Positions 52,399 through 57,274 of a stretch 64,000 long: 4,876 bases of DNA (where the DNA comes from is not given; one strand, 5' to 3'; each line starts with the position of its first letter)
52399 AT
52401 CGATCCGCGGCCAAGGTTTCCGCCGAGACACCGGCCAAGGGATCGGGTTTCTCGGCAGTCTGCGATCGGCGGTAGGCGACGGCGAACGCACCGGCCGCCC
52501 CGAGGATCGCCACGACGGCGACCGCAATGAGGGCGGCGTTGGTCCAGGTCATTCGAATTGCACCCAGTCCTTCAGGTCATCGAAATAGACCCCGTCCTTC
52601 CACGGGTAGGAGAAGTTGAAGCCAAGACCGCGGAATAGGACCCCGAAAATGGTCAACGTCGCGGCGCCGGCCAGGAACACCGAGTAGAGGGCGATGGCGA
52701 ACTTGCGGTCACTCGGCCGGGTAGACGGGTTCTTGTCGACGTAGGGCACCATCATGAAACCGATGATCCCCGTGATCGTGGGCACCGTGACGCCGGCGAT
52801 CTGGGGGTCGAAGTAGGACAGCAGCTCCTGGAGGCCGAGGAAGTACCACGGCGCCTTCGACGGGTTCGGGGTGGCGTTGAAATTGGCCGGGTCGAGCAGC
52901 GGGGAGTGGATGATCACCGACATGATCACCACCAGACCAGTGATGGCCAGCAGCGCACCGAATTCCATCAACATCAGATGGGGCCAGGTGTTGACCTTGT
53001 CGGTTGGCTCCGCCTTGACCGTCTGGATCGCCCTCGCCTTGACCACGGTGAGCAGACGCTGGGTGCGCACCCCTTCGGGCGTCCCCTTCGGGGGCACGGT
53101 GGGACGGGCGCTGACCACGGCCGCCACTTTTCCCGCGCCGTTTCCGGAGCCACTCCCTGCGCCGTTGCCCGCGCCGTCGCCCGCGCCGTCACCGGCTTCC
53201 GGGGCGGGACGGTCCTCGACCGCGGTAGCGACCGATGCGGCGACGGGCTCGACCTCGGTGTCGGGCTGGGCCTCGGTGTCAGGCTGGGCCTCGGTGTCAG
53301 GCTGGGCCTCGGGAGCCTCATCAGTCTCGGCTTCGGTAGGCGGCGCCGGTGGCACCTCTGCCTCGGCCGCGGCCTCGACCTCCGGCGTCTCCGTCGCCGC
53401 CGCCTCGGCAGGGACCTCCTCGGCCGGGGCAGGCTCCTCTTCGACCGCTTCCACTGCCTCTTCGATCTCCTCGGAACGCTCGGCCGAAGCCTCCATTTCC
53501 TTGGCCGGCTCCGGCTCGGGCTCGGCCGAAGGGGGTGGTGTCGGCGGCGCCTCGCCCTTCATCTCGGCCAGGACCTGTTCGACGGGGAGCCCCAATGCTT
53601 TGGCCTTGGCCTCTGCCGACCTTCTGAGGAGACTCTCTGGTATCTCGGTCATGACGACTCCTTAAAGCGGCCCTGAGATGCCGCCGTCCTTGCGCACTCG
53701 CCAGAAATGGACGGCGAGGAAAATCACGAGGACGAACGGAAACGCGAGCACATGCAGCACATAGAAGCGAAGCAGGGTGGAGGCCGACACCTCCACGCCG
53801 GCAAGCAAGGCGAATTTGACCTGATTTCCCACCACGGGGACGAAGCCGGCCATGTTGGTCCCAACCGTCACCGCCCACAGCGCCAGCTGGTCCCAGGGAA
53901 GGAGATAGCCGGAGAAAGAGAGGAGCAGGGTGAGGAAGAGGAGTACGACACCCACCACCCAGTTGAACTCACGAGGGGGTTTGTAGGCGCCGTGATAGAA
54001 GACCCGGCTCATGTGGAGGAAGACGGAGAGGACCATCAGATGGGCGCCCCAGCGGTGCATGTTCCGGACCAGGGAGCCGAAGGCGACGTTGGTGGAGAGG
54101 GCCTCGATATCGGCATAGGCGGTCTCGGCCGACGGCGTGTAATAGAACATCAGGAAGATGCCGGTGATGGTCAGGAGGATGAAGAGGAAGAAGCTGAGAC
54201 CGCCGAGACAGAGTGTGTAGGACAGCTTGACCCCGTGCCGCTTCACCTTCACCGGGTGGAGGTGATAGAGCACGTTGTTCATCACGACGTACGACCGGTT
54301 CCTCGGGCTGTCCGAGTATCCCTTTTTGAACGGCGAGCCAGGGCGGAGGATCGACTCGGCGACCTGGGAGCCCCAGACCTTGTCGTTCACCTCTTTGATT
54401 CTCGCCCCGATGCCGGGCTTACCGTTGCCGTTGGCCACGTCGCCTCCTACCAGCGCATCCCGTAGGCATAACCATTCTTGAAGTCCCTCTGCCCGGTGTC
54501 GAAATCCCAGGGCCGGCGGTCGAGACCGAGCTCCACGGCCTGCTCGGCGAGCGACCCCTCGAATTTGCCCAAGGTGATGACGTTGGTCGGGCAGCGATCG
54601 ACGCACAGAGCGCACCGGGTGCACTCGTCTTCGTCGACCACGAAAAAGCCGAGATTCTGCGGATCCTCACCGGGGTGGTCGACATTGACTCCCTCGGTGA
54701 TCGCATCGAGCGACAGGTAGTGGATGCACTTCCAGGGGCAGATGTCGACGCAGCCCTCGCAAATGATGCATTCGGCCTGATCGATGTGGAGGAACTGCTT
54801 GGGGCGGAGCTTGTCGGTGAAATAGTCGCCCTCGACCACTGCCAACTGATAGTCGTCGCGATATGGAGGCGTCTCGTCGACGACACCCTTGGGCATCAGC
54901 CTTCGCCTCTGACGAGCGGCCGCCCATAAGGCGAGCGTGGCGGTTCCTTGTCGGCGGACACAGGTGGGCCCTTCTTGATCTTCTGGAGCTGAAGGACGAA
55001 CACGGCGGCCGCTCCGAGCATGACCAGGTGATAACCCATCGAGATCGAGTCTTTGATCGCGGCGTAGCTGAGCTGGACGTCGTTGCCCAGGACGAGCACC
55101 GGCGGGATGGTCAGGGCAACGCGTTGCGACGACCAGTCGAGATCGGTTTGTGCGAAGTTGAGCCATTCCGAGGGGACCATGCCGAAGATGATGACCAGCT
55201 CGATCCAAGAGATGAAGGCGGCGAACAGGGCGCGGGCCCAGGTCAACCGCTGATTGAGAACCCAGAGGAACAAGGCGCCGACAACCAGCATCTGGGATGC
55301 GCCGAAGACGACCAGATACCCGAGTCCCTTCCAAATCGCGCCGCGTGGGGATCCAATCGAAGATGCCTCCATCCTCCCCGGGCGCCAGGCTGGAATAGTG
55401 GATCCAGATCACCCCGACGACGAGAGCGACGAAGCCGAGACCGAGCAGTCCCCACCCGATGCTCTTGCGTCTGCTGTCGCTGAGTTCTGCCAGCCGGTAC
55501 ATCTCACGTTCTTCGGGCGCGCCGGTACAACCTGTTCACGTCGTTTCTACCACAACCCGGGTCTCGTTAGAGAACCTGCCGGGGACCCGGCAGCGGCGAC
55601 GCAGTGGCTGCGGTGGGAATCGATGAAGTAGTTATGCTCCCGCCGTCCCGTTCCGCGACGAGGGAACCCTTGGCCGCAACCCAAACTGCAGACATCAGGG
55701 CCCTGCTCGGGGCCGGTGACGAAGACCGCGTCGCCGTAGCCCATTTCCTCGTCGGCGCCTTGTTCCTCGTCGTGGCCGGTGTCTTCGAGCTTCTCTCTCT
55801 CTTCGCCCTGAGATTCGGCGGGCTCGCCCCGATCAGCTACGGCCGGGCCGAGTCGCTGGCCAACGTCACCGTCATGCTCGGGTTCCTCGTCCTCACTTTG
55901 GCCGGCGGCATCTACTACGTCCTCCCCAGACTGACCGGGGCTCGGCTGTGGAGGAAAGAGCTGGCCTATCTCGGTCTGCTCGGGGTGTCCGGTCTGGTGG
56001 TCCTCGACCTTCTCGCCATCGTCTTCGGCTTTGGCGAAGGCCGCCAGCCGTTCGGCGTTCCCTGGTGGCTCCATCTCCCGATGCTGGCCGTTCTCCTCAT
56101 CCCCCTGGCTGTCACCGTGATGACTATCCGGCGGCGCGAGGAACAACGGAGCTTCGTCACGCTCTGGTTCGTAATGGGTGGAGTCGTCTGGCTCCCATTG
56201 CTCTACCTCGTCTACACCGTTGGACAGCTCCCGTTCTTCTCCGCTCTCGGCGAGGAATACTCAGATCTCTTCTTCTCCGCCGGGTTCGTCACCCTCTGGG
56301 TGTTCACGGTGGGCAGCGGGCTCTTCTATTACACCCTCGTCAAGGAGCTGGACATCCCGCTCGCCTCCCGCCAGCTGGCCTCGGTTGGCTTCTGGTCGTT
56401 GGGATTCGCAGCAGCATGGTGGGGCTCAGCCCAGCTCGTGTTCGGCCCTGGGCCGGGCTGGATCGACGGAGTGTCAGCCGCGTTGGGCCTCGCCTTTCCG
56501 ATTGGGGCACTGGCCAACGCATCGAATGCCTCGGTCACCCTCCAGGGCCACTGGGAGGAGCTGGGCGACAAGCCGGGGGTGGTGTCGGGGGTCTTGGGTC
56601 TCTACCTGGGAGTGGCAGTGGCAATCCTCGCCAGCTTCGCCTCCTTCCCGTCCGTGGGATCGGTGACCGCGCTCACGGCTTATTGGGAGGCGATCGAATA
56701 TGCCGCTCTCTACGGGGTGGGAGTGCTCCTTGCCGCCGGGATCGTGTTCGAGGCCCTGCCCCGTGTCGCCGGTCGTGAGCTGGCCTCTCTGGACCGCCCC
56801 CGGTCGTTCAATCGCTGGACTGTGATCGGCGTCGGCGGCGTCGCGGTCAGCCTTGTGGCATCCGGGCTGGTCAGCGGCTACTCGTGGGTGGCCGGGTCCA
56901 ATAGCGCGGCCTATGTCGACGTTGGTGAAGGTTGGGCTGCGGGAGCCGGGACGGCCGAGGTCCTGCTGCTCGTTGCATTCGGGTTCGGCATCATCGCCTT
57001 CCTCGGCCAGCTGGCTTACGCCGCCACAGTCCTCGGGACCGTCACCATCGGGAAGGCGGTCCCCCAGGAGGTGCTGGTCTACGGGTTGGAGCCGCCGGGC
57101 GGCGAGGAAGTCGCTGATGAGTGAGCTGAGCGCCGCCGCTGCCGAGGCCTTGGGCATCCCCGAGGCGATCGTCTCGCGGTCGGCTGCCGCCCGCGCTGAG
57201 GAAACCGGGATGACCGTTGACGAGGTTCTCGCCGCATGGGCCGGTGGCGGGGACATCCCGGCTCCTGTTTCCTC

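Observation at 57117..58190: A ~45-aa N-terminal module shared by three different membrane-anchored redox subunits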

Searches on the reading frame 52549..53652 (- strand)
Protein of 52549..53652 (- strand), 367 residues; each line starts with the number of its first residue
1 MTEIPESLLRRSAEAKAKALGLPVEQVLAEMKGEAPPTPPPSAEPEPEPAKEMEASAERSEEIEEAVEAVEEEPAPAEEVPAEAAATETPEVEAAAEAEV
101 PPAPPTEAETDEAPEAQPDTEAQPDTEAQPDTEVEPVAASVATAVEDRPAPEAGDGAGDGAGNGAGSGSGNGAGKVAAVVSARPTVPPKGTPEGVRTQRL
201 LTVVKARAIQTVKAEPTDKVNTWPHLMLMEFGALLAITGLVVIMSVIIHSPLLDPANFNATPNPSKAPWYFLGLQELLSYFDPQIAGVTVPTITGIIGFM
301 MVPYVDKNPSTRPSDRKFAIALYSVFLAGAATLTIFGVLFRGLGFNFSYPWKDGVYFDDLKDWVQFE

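Call 3: search_protein_families(library=pfam, proteins=[window:52549-53652:-], max_evalue=0.01)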
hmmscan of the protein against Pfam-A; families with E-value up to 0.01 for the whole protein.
window:52549-53652:- (367 aa): 2 families
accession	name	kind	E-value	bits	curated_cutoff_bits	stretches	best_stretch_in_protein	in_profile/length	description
PF00032.22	Cytochrom_B_C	-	5e-06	27.1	20.7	1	255-338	1-83/102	Cytochrome b(C-terminal)/b6/petD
PF22807.2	TrAA12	-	0.0083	14.9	30.9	0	154-175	413-434/463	TrAA12-like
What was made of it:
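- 52549..53550 (-): Remainder of the subunit-IV-like protein: a roughly 195-aa Glu/Ala/Pro-rich tether, then three membrane helices (the first at aa 231-249, 52906-52962) with a PWYF motif in the outer loop. Pfam Cytochrom_B_C E 5e-06 over aa 255-338 (call 3).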

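Call 8: search_protein_families(library=ncbifam, proteins=[window:52549-53652:-], max_evalue=0.01)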
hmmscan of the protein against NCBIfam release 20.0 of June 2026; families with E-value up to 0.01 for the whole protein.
window:52549-53652:- (367 aa): 3 families
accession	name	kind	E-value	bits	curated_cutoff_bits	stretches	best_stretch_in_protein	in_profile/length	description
NF040970.1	memb_ExtQ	equivalog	1.3e-12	48.1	150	1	223-350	5-133/134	selenite/tellurite reduction operon b-type cytochrome membrane protein ExtQ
NF041076.1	cyt_b_SoxC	equivalog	2.3e-06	26.8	740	1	228-345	245-367/542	proton pump complex cytochrome B SoxC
TIGR01156.1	cytb6_f_IV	equivalog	0.00032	20.6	127.05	1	222-335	31-142/160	cytochrome b6-f complex subunit IV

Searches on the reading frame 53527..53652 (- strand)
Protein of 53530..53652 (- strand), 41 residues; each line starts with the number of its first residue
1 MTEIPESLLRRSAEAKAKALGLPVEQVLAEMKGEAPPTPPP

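Call 7: search_protein_families(library=pfam, proteins=[window:53530-53652:-], max_evalue=10)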
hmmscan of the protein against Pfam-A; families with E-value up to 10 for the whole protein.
seq(41 aa): 1 family
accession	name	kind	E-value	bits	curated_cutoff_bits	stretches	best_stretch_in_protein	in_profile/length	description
PF01187.23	MIF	-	0.17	12.7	22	1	3-33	13-43/114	Macrophage migration inhibitory factor (MIF)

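Call 78: predict_structure(alignment_id=A8)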
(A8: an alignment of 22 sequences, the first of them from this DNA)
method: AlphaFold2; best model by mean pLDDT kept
length: 42 residues; sequences in the alignment: 22
mean_pLDDT: 78.9   pTM: 0.51
mean pLDDT of the five models: 78.9, 78.3, 77.7, 76.1, 76.0
residues with pLDDT >= 90: 13; 70-90: 16; 50-70: 12; < 50: 1
segments of 3 or more residues with pLDDT < 50: none
pLDDT, mean of each block of 10 residues (from residue 1): 74 92 89 64 60
secondary structure, 60 per line:
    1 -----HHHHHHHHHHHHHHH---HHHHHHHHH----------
elements in order: H6-20 H24-32
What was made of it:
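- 53551..53652 (-): Module copy 3 (short form, aa 1-34, lacking the first helix) at the N-terminus of the subunit-IV-like cytochrome b C-terminal protein. AlphaFold2 predicts helices at 6-20 and 24-32 with pLDDT 79 (call 78).
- Closest known: Tri-helical helix-turn-helix domains. Different: The best-conserved form lacks the first helix (call 78).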

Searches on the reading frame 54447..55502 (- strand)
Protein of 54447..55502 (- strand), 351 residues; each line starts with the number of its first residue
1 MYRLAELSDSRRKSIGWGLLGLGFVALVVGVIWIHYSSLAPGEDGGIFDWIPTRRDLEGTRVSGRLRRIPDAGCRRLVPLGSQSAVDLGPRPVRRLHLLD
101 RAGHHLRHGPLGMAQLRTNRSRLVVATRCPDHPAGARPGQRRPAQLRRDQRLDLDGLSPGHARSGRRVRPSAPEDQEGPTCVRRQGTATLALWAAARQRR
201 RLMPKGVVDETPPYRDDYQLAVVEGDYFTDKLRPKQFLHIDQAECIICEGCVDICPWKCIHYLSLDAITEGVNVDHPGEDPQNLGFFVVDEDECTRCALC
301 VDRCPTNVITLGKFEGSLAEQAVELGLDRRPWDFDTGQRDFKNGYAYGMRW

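Call 3: search_protein_families(library=pfam, proteins=[window:54447-55502:-], max_evalue=0.01)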
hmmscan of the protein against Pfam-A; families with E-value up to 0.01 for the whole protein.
window:54447-55502:- (351 aa): 11 families
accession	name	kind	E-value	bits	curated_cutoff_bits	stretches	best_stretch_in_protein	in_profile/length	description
PF00037.32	Fer4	-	6.3e-10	38.9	21.1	1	288-310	2-24/24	4Fe-4S binding domain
PF14697.11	Fer4_21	-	2.5e-09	37.6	35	2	288-311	35-59/59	4Fe-4S dicluster domain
PF13237.11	Fer4_10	-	4e-09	36.7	25.5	1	288-307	3-23/53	4Fe-4S dicluster domain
PF13484.11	Fer4_16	-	6.9e-09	36.8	30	1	293-315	1-21/66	4Fe-4S double cluster binding domain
PF13187.11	Fer4_9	-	1.7e-08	34.8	27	1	292-309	35-52/52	4Fe-4S dicluster domain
PF12838.12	Fer4_7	-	2.8e-07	31.3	27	1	245-308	2-52/52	4Fe-4S dicluster domain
PF12797.12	Fer4_2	-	1.2e-05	25.3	24.5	1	287-306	3-22/22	4Fe-4S binding domain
PF13534.11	Fer4_17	-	0.0003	21.7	22.2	1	244-308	1-60/61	4Fe-4S dicluster domain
PF12837.12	Fer4_6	-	0.0004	20.6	25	1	286-309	1-24/24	4Fe-4S binding domain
PF13746.11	Fer4_18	-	0.00059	20.5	27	0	241-257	57-73/114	4Fe-4S dicluster domain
PF12800.12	Fer4_4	-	0.0075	17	24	0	292-306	2-16/17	4Fe-4S binding domain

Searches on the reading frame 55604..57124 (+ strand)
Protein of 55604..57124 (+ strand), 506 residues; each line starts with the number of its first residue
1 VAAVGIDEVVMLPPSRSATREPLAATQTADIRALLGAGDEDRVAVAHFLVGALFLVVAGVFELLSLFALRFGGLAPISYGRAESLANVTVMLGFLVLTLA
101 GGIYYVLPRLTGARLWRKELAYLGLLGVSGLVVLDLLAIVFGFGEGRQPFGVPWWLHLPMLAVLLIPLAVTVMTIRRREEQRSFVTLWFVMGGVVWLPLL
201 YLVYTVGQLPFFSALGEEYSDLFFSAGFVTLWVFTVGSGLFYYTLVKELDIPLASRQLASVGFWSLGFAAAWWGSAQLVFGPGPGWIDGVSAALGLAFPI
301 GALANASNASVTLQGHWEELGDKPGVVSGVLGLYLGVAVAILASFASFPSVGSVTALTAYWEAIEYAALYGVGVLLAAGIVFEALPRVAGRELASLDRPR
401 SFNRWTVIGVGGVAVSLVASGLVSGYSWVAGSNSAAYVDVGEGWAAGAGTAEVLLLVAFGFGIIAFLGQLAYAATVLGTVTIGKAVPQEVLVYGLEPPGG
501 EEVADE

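Call 3: search_protein_families(library=pfam, proteins=[window:55604-57124:+], max_evalue=0.01)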
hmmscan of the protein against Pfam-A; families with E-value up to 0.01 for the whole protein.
window:55604-57124:+ (506 aa): 1 family
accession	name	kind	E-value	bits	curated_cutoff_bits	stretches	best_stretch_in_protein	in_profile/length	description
PF00115.25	COX1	-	7.4e-20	71.7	34.8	1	42-431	1-411/436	Cytochrome C and Quinol oxidase polypeptide I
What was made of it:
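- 55604..57124 (+): CcoN-like 12-helix protein, first gene of the CcoN-CcoO-cytochrome c operon. It is a haem-copper-oxidase subunit I homologue without any of the six canonical His ligands. Pfam COX1 E 7e-20 (call 3).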

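Call 8: search_protein_families(library=ncbifam, proteins=[window:55604-57124:+], max_evalue=0.01)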
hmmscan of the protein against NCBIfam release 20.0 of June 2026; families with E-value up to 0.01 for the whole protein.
window:55604-57124:+ (506 aa): 2 families
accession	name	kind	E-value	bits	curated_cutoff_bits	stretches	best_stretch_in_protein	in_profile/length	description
TIGR00780.1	ccoN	equivalog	4.5e-24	85.2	583.15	1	46-489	17-467/474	cytochrome-c oxidase, cbb3-type subunit I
NF011053.0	PRK14485.1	subfamily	1.5e-22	79.6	1080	1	49-436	24-418/716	putative bifunctional cbb3-type cytochrome c oxidase subunit I/II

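Call 59: search_solved_structures(query=window:55604-57124:+, max_evalue=0.01, show_alignments=1)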
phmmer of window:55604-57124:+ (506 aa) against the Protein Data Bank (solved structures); distinct sequences matched with E-value up to 0.01: 5.
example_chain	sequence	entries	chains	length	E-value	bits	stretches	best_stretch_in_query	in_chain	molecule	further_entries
9g83_t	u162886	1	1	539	6.5e-14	54.9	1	40-430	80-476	cytochrome-c oxidase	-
9g6b_A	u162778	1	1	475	2e-11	46.7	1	75-433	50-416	cytochrome-c oxidase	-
6xkw_n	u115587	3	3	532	6.9e-11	45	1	49-480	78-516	Cytochrome c oxidase, Cbb3-type, subunit I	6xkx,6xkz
3mk7_A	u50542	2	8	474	1.9e-08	36.9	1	74-483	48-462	Cytochrome c oxidase, cbb3-type, subunit N | Cbb3-type cytochrome c oxidase subunit CcoN1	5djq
8smr_E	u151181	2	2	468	2.4e-06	30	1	76-435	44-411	cytochrome-c oxidase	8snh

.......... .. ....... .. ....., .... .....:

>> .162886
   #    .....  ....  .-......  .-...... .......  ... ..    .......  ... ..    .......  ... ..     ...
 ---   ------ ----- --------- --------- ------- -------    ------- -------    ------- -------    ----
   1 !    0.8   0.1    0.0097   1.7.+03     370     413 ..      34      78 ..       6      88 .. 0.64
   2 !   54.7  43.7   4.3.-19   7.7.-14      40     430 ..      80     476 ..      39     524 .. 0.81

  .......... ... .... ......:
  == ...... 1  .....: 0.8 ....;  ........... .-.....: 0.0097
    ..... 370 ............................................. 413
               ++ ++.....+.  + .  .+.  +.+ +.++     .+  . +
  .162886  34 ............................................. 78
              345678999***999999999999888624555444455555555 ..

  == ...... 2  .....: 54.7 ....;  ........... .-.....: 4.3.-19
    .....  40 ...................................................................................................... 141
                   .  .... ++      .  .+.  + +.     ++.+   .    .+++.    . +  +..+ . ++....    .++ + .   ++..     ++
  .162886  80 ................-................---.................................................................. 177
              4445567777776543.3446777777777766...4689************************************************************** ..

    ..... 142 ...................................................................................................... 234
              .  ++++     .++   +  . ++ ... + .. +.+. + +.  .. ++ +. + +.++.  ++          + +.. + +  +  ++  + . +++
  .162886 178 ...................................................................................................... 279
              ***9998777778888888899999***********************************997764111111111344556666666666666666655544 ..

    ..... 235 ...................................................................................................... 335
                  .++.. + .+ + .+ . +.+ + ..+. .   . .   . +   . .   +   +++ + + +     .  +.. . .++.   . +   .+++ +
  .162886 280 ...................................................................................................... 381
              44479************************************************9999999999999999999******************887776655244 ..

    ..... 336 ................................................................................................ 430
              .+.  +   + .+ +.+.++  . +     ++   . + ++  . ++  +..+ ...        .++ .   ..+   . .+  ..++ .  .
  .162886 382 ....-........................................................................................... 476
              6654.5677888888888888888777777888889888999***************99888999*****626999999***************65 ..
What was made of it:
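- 55604..57124 (+): PDB 9g83_t E 6.5e-14 (call 59).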

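Call 81: find_homologous_proteins(query=window:55604-57124:+, max_evalue=0.00001)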
Query window:55604-57124:+ (506 aa): 405 proteins with E <= 0.00001 among 8000 candidates; the best 120 are listed.
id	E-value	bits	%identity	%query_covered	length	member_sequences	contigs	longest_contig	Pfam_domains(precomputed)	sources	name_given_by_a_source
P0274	0.0e+0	1022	100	96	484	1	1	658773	PF00115.26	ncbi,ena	-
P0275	1.8e-292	989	97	96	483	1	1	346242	PF00115.26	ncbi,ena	-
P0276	1.0e-282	957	89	98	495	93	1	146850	PF00115.26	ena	-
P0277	3.7e-277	938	89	96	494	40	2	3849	PF00115.26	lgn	-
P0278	1.9e-268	910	87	96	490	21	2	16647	PF00115.26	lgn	-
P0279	2.2e-268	909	89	93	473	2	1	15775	PF00115.26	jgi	jgi:cbb3-type cytochrome oxidase subunit 1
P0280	7.3e-266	901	86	96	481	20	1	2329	PF00115.26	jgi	jgi:cbb3-type cytochrome oxidase subunit 1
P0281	2.3e-264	896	86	94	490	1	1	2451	PF00115.26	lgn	-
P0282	1.3e-257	874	80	98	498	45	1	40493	PF00115.26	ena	-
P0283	2.2e-257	873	86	93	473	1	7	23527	PF00115.26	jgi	jgi:cbb3-type cytochrome oxidase subunit 1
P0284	2.2e-257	873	86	93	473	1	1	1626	PF00115.26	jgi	jgi:cbb3-type cytochrome oxidase subunit 1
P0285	1.4e-254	864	81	96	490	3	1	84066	PF00115.26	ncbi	ncbi:MAG: cbb3-type cytochrome c oxidase subunit I [Acidimicrobiia bacterium]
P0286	4.5e-253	859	82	94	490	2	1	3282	PF00115.26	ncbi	-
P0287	7.0e-253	858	81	96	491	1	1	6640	PF00115.26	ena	-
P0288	1.7e-252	857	80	96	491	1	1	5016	PF00115.26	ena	-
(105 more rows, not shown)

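Call 82: find_encoding_contigs(protein=P0274, flank=10000, max_places=2)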
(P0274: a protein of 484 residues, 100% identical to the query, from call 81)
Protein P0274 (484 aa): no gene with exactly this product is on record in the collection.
